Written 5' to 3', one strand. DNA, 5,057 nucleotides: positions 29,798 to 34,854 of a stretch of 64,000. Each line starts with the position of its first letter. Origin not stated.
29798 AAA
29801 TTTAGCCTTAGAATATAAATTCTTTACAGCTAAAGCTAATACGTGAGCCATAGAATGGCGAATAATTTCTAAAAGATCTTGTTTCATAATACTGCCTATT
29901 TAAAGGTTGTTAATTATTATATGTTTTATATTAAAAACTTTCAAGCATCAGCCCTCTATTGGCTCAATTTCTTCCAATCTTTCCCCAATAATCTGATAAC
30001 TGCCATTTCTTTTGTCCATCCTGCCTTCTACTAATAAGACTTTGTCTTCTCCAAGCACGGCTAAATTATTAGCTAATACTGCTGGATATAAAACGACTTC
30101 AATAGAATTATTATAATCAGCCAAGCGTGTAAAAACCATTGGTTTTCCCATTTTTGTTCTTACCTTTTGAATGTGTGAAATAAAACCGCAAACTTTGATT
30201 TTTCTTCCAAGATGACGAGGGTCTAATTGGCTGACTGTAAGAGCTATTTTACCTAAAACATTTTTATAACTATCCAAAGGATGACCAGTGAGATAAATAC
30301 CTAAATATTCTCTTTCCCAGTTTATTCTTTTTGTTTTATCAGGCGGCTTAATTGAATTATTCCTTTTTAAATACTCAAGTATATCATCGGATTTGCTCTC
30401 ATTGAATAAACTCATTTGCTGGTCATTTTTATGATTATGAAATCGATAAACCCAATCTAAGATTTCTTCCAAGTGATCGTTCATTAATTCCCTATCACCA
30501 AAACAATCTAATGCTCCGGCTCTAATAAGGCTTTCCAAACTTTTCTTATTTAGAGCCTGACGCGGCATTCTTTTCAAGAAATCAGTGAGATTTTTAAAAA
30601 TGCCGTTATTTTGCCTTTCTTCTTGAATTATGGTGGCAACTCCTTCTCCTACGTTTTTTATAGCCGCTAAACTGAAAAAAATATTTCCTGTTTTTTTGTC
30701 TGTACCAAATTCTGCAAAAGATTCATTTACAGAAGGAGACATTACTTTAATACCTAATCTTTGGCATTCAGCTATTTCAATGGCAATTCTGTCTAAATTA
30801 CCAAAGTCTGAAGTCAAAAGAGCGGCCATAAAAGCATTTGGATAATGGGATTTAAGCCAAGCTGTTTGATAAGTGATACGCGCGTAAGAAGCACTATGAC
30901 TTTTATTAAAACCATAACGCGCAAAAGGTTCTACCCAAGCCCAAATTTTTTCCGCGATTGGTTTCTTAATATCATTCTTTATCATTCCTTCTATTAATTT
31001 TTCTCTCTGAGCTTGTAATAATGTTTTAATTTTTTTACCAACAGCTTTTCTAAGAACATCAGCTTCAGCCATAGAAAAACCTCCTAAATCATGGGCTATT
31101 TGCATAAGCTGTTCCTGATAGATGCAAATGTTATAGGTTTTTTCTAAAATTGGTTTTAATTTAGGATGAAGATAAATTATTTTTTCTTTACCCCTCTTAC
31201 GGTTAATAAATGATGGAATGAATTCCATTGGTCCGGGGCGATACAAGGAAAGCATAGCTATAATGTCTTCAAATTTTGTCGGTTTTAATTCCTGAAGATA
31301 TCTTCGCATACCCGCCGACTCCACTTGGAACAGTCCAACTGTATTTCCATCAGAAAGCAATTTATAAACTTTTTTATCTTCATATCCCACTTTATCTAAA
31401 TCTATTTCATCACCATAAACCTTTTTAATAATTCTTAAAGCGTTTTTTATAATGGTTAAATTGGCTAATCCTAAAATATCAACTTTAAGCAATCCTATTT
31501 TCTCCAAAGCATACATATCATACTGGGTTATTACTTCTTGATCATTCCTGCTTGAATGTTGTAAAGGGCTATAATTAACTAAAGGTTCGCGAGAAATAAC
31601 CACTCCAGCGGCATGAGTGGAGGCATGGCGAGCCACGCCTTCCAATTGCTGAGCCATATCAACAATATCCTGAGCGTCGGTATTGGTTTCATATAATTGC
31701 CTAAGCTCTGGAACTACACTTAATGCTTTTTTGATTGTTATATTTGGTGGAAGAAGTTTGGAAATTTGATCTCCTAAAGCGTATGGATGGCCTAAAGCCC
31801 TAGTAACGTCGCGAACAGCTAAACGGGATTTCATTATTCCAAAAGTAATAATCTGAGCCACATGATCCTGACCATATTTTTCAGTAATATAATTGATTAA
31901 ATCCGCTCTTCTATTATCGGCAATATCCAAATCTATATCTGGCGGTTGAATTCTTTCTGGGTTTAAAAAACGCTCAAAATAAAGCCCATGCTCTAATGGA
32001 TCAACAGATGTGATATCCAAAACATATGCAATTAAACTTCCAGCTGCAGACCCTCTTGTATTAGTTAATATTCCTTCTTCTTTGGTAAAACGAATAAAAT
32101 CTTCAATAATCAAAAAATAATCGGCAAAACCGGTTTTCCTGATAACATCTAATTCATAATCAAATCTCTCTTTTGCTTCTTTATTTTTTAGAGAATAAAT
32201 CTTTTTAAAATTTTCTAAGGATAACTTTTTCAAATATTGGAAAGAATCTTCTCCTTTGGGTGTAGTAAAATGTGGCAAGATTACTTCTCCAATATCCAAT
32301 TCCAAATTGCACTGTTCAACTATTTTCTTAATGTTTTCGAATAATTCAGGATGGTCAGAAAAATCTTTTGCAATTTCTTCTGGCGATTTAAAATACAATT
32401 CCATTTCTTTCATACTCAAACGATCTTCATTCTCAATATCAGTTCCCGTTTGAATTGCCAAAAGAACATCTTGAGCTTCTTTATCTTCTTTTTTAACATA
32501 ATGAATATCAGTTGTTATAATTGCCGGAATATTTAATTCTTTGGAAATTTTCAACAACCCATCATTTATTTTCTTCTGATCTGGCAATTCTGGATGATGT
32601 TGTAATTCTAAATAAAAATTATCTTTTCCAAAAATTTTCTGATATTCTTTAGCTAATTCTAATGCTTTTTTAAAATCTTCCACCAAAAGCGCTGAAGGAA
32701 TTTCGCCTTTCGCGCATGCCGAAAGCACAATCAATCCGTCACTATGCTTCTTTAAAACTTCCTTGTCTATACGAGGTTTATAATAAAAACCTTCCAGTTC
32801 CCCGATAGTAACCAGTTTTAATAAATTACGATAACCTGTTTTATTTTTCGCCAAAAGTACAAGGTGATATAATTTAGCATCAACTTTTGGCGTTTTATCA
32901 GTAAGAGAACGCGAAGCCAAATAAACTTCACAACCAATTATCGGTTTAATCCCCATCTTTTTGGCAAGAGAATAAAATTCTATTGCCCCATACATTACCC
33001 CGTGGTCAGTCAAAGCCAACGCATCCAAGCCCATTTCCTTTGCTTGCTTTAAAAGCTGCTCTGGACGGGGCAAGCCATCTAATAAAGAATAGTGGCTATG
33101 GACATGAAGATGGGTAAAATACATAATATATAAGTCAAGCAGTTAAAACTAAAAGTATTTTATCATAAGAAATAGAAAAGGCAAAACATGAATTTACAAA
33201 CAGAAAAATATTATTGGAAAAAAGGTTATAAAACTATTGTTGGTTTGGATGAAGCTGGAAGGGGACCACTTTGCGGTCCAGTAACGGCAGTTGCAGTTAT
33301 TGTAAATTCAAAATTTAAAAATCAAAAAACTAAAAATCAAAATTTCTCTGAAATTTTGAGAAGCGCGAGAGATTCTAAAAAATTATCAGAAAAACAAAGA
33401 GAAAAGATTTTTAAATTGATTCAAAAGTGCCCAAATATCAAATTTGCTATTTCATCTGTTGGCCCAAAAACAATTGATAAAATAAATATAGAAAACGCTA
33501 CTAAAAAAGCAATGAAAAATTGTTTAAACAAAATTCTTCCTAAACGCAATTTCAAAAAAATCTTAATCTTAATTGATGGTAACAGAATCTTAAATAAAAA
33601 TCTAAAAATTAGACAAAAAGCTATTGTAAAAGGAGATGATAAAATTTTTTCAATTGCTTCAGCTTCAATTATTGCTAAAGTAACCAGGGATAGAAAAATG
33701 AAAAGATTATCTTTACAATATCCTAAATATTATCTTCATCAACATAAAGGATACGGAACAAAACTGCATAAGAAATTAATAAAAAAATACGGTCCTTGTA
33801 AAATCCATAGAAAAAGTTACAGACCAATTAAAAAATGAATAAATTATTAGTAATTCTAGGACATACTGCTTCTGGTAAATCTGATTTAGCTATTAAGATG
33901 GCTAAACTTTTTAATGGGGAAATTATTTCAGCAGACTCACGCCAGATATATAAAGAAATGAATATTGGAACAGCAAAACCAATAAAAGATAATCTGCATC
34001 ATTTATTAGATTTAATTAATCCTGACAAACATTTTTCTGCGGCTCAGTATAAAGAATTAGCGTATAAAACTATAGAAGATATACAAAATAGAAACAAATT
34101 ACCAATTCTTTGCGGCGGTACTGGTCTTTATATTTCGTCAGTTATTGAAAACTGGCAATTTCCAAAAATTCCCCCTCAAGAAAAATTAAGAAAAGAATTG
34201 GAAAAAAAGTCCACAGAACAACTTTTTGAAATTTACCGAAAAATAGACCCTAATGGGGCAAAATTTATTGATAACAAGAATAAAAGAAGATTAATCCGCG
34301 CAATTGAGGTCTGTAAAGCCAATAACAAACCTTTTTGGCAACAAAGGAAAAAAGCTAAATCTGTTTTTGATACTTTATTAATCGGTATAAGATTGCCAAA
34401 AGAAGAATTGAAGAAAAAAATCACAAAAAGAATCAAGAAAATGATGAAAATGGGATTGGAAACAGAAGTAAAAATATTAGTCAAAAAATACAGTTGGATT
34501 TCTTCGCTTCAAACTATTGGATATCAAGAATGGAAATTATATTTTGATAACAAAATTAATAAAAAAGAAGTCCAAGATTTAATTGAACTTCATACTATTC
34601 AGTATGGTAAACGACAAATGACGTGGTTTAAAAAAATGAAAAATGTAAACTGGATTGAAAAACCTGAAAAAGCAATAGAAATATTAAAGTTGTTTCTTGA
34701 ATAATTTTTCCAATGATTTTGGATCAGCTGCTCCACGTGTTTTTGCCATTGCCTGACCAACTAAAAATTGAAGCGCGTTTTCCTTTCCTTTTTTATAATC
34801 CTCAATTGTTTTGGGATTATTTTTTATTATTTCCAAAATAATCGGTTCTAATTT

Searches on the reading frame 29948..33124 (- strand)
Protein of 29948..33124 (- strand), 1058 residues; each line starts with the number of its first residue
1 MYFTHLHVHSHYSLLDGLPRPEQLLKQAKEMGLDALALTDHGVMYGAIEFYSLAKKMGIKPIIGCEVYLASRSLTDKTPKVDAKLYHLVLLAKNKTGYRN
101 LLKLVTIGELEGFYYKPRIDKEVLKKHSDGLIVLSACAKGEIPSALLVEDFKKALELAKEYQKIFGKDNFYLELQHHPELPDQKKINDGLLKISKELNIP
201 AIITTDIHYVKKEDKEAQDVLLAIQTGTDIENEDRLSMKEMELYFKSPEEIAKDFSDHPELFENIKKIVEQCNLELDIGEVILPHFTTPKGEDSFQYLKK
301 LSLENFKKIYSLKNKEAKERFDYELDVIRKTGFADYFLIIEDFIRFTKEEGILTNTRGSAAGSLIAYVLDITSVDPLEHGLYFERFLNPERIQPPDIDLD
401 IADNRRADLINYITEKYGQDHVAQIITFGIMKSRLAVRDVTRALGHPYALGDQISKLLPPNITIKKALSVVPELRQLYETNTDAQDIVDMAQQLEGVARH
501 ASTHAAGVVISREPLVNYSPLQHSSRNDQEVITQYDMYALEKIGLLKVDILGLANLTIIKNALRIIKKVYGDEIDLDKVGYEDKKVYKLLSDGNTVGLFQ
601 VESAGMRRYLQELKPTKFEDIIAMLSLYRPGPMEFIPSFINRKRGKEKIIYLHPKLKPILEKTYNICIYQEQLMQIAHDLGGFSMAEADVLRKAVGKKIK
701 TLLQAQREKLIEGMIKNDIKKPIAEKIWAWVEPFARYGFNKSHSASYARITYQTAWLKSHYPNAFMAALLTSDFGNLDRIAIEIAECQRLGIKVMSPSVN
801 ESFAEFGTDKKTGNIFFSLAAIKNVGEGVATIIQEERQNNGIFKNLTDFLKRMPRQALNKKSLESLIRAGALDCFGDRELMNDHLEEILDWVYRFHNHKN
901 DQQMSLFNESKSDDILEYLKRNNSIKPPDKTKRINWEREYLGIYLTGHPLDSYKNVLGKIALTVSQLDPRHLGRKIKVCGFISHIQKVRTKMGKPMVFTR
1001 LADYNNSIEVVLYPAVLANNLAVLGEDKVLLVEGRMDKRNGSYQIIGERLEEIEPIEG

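Call 54: search_protein_families(library=pfam, proteins=[window:29948-33124:-], max_evalue=0.00001)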
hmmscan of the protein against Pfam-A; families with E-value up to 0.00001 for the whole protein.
window:29948-33124:- (1058 aa): 5 families
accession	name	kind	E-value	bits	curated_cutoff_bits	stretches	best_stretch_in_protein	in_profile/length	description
PF07733.18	DNA_pol3_alpha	-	1.9e-93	313.3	23.9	1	296-552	1-260/260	Bacterial DNA polymerase III alpha NTPase domain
PF17657.6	DNA_pol3_finger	-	3e-62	209.3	22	1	555-717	1-165/166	Bacterial DNA polymerase III alpha subunit finger domain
PF02811.25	PHP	-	5.7e-61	206.1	26.4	1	5-177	1-164/164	PHP domain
PF14579.12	HHH_6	-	4.3e-25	88.2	25.6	1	791-878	1-87/90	Helix-hairpin-helix motif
PF01336.31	tRNA_anti-codon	-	4.9e-08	33.2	27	1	977-1052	2-74/75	OB-fold nucleic acid binding domain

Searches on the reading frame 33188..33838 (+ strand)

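Call 72: search_protein_families(library=pfam, proteins=[window:33188-33838:+], max_evalue=0.00001)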
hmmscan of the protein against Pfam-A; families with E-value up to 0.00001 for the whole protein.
window:33188-33838:+ (216 aa): 1 family
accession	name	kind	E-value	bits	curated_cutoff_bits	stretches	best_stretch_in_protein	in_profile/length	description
PF01351.25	RNase_HII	-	7.9e-34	117.7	25.8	1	18-212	1-197/199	Ribonuclease HII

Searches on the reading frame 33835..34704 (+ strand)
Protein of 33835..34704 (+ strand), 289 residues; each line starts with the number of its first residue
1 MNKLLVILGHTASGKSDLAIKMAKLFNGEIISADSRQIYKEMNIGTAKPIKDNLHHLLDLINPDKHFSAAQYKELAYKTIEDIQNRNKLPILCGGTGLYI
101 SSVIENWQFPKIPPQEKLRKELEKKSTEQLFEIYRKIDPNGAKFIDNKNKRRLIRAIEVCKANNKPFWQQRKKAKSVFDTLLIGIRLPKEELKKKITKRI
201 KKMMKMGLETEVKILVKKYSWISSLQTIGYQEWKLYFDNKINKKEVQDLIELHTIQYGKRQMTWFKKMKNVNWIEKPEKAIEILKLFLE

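Call 71: search_protein_families(library=pfam, proteins=[window:33835-34704:+], max_evalue=0.00001)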
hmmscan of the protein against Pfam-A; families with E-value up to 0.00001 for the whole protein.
window:33835-34704:+ (289 aa): 2 families
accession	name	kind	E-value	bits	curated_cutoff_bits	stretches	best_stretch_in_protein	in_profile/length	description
PF01715.23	IPPT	-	1e-68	232.1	23.6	1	37-267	1-242/243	IPP transferase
PF01745.22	IPT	-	6.1e-07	29.5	20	1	4-57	3-56/233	Isopentenyl transferase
